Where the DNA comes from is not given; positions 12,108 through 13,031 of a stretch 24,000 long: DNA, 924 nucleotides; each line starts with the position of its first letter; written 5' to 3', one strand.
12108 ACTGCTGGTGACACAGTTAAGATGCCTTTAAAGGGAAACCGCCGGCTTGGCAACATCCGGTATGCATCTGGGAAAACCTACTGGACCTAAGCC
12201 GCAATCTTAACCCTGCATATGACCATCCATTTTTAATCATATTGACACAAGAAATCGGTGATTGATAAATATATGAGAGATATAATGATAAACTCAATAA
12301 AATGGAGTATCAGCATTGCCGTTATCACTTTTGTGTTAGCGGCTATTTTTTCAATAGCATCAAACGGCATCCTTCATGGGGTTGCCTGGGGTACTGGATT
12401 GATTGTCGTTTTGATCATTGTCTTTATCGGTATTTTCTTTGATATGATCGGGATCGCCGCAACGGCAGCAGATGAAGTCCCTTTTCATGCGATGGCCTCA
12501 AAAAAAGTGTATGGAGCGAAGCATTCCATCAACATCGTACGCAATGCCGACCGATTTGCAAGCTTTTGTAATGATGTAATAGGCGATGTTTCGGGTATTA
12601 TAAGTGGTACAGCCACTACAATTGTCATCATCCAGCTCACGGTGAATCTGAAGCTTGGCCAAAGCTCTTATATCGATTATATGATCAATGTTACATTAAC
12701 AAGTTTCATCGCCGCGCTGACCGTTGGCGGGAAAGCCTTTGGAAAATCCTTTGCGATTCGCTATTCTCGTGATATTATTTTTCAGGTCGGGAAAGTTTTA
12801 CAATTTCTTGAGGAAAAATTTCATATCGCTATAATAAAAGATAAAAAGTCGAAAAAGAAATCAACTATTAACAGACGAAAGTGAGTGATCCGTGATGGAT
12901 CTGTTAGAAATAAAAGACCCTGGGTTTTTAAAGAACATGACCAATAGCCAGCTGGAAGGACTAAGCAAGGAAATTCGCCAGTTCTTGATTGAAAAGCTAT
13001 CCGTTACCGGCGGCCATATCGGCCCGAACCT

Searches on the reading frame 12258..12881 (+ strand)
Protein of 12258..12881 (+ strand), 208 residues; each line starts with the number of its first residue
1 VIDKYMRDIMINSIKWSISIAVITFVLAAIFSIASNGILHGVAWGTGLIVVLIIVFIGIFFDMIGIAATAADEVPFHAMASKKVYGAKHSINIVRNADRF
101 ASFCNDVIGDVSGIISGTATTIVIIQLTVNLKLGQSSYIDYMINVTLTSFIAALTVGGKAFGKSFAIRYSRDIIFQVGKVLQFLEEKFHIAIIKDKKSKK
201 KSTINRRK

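Call 75: search_protein_families(library=pfam, proteins=[window:12258-12881:+], max_evalue=0.01)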
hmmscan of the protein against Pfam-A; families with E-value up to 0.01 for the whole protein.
window:12258-12881:+ (208 aa): 1 family
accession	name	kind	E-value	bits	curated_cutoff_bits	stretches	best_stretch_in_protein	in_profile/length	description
PF01595.25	CNNM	-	0.0024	18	28.4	1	49-184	2-127/181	Cyclin M transmembrane N-terminal domain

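Call 76: search_protein_families(library=ncbifam, proteins=[window:12258-12881:+], max_evalue=0.01)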
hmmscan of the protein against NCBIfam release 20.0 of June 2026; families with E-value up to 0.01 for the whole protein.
window:12258-12881:+ (208 aa): 0 families
